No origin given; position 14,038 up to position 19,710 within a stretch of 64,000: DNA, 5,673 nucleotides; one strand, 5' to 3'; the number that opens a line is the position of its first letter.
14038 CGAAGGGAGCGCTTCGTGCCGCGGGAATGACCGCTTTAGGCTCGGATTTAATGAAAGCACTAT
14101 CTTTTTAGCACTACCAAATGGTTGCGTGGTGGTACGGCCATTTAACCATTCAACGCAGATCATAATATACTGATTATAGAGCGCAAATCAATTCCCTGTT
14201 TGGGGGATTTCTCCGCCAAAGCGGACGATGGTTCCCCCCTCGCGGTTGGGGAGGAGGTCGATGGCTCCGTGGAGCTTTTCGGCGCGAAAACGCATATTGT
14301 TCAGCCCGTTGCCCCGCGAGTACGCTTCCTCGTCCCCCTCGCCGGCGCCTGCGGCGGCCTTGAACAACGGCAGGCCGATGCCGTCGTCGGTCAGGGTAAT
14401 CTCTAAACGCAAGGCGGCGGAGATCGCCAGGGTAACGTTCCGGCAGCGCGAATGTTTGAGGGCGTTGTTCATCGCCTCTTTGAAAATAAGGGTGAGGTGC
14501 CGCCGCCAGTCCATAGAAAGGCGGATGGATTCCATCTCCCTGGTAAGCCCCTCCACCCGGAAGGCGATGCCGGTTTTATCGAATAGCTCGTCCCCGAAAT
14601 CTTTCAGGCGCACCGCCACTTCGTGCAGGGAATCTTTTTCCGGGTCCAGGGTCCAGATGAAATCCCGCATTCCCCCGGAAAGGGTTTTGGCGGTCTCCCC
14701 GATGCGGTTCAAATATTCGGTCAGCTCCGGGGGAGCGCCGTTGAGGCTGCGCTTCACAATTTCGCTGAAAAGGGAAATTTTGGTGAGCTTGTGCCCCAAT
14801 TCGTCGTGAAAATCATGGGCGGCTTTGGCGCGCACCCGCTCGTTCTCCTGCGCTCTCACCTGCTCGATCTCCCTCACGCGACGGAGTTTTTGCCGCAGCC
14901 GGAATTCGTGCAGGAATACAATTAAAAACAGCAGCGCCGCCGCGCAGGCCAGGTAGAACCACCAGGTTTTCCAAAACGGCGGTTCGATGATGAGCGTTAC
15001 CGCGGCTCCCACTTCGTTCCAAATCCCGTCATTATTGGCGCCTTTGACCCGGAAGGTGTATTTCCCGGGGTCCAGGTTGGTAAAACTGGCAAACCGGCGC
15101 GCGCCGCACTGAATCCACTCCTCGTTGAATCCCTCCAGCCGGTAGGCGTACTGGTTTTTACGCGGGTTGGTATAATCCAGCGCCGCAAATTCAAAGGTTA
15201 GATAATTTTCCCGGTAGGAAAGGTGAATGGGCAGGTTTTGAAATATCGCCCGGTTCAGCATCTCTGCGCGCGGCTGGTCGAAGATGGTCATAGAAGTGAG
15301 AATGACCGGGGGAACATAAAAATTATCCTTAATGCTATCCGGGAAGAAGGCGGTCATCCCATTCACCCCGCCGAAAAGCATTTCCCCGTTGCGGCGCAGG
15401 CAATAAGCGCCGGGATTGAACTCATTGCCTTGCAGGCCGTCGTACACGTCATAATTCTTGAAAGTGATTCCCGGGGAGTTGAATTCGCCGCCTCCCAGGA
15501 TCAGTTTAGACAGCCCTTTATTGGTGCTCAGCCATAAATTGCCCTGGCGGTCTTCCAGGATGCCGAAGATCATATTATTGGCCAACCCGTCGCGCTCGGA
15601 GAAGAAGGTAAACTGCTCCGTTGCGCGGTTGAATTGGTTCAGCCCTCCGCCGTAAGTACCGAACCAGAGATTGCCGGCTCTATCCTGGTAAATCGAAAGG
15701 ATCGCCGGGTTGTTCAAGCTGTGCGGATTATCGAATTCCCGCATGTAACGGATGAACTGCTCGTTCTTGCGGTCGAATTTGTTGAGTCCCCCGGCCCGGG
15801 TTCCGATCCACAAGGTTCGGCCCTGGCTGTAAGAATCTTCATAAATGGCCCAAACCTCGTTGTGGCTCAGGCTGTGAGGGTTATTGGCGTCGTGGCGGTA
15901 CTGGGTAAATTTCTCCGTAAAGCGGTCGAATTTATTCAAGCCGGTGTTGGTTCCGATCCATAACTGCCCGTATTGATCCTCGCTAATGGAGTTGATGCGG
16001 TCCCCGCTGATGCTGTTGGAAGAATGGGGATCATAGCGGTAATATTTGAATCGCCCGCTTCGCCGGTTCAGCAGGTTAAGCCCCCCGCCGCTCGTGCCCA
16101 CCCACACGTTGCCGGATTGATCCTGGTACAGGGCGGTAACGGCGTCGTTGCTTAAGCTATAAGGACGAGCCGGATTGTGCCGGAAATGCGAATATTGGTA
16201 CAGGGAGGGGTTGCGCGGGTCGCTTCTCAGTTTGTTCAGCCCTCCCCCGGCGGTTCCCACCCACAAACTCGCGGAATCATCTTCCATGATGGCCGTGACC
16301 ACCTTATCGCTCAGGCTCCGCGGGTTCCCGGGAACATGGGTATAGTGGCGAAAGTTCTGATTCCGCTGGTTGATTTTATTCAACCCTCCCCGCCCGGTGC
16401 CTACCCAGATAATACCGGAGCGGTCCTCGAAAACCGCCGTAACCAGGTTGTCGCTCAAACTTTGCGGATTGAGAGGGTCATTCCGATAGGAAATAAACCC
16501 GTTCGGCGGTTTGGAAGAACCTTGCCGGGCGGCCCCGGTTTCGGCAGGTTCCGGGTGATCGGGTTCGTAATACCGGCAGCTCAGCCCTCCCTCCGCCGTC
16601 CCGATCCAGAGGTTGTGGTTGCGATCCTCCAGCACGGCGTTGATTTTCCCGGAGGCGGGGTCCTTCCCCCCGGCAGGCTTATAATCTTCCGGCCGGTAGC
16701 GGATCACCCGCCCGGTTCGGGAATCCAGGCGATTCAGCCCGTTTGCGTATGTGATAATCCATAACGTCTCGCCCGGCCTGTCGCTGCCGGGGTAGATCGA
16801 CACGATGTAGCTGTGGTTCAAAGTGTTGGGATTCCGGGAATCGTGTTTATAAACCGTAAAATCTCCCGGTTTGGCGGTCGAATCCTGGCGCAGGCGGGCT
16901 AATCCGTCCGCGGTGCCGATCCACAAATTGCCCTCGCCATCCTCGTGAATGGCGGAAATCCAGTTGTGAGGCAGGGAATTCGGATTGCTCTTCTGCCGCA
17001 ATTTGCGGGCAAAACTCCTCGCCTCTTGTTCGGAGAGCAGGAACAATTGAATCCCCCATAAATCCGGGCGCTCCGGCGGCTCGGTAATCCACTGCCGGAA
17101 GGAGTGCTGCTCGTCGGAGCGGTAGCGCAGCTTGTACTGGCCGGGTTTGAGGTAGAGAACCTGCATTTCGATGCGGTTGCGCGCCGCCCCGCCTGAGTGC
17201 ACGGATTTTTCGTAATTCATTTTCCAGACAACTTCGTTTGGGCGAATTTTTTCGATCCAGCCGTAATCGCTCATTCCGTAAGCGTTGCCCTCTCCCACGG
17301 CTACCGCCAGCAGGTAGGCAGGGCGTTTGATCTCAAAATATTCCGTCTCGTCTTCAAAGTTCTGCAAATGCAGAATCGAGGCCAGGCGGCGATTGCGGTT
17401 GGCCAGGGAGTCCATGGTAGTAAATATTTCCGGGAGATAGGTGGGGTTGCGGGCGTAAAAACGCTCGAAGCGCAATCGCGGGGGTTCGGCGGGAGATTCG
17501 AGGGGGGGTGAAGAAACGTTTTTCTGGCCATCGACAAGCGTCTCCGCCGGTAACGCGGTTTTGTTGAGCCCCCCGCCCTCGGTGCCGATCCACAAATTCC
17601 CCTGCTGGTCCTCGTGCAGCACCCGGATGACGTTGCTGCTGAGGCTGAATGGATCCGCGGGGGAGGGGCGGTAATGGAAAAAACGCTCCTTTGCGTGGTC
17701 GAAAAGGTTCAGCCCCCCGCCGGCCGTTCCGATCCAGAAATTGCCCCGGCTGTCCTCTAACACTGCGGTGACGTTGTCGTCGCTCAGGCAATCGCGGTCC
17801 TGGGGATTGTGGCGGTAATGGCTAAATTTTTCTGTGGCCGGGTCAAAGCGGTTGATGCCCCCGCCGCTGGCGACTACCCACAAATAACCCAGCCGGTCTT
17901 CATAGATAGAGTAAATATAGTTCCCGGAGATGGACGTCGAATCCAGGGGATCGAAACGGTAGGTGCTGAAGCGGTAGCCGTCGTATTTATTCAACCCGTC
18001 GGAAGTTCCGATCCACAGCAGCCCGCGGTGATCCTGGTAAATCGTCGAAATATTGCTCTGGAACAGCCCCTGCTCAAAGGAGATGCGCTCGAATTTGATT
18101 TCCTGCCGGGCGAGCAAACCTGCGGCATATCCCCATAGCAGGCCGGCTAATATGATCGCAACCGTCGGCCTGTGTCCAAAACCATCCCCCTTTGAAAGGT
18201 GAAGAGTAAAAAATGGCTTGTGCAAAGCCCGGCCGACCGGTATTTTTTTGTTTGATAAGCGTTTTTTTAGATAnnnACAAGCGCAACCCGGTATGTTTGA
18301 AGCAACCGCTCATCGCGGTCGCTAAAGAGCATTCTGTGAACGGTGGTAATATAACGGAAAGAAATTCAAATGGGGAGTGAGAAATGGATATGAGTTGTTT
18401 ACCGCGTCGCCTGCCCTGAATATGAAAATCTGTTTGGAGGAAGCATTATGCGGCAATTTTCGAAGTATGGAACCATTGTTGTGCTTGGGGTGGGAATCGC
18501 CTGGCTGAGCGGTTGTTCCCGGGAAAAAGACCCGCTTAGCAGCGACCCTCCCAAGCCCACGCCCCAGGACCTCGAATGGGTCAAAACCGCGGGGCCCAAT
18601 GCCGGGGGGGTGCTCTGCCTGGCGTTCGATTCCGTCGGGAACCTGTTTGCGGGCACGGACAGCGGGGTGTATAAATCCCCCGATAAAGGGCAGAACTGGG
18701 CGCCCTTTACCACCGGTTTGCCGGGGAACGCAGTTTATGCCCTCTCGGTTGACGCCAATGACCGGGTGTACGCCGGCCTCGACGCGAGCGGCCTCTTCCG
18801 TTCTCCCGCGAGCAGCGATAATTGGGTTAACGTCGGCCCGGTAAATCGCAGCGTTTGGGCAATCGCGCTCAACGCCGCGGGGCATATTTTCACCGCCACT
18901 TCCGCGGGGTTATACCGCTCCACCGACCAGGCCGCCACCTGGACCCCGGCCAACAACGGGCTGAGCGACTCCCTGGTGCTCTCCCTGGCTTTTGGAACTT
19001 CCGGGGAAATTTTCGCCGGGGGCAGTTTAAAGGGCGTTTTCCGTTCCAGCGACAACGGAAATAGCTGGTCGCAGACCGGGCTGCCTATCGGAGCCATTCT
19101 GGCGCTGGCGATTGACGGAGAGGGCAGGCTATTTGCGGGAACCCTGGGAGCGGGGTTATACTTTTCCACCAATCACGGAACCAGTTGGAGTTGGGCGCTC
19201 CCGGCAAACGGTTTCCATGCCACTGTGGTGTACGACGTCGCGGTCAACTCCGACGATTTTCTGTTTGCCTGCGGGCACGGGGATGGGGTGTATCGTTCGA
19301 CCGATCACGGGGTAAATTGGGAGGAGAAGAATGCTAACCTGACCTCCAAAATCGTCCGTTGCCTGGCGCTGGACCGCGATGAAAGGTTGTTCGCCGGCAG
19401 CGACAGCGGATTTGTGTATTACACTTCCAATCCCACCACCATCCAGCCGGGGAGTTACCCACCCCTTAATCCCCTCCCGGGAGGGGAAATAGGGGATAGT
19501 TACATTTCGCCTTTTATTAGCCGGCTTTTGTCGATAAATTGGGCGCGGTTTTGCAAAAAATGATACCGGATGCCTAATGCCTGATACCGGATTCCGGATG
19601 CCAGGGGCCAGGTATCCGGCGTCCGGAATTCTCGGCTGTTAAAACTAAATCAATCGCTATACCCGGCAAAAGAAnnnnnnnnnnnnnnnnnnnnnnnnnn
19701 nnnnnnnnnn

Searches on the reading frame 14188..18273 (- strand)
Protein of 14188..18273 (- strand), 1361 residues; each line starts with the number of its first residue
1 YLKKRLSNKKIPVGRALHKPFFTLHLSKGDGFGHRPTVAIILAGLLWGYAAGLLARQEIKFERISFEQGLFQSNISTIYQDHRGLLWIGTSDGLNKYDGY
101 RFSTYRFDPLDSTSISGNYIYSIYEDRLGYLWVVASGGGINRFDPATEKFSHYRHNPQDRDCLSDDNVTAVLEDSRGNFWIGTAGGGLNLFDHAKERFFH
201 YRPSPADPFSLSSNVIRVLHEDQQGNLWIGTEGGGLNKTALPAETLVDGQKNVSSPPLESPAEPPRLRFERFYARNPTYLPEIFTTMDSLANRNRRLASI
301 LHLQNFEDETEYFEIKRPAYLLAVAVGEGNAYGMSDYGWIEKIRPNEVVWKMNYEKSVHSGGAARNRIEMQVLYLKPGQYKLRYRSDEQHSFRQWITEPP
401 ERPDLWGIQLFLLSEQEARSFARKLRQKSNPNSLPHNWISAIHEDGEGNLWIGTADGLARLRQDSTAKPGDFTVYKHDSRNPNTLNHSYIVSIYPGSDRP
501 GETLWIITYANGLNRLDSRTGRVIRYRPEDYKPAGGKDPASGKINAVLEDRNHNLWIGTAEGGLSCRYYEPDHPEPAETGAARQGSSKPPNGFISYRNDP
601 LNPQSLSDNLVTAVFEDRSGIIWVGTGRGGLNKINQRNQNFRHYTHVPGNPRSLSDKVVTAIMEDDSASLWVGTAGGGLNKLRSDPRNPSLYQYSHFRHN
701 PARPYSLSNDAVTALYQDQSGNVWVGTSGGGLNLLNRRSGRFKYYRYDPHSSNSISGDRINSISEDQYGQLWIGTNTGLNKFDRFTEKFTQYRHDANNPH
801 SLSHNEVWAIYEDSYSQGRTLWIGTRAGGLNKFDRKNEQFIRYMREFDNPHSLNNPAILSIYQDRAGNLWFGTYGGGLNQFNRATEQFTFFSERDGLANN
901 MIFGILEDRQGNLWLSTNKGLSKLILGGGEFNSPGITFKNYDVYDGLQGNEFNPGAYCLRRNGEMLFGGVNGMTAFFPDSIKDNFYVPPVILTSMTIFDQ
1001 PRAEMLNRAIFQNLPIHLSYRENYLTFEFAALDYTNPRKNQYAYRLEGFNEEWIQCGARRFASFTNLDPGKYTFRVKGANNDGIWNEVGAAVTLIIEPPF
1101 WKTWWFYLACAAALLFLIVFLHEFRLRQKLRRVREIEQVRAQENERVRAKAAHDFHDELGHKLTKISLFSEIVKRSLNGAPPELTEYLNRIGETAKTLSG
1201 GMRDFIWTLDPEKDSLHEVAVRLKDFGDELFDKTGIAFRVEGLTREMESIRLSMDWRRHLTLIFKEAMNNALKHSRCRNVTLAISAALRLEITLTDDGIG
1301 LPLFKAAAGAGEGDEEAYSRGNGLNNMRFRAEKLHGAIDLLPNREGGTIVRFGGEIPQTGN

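Call 57: search_protein_families(library=pfam, proteins=[window:14188-18273:-], max_evalue=0.0001)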
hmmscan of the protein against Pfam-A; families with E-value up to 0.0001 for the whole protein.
window:14188-18273:- (1361 aa): 6 families
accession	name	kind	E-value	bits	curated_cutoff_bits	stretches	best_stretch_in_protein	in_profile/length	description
PF07494.17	Reg_prop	-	5e-71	225.9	20.4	4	210-233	1-24/24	Two component regulator propeller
PF07495.19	Y_Y_Y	-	9.8e-23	80.3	26.6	1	1033-1096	1-64/65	Y_Y_Y domain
PF23748.1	Beta-prop_LRRK2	-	1.6e-16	60.7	26.9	0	158-197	266-305/359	LRRK2 beta propeller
PF07730.19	HisKA_3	-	1.3e-08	35.7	24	1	1148-1212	2-66/68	Histidine kinase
PF02518.31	HATPase_c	-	2.5e-08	34.8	26.4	1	1258-1352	4-105/111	Histidine kinase-, DNA gyrase B-, and HSP90-like ATPase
PF08450.18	SGL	-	2.9e-06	27.5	26.3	0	663-777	8-105/246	SMP-30/Gluconolactonase/LRE-like region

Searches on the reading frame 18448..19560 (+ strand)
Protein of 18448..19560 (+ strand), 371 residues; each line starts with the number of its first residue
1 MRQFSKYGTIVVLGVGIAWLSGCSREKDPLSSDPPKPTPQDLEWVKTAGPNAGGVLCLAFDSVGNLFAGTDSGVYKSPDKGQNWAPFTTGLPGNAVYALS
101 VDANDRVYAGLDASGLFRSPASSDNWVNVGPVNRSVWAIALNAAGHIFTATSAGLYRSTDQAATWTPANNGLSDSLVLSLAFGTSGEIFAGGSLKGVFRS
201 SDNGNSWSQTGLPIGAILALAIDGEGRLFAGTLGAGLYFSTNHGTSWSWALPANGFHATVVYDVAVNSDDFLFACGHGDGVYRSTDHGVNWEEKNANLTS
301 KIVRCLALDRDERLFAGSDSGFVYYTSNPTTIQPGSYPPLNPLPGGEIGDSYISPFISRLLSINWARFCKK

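Call 58: search_protein_families(library=pfam, proteins=[window:18448-19560:+], max_evalue=0.0001)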
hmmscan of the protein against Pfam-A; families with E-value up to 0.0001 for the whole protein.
window:18448-19560:+ (371 aa): 7 families
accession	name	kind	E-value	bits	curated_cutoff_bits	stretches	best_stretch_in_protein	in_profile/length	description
PF07494.17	Reg_prop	-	1.5e-11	43.5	20.4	0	90-110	1-21/24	Two component regulator propeller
PF15902.12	Sortilin-Vps10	-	9.4e-10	38.3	33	0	155-216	3-66/446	Sortilin, neurotensin receptor 3,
PF14870.12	PSII_BNR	-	7.1e-08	32.5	27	0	222-312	195-289/303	Photosynthesis system II assembly factor YCF48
PF19755.4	DUF6242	-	1.1e-06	29.2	29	0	236-291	166-217/217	Domain of unknown function (DUF6242)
PF00400.38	WD40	-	5.4e-06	27.2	27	0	53-72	12-33/39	WD domain, G-beta repeat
PF20067.5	SSL_N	-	2.3e-05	24.6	18.9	0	306-324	26-44/46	Strictosidine synthase-like, N-terminal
PF02012.26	BNR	-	5.2e-05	23.1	27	0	282-292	1-11/12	BNR/Asp-box repeat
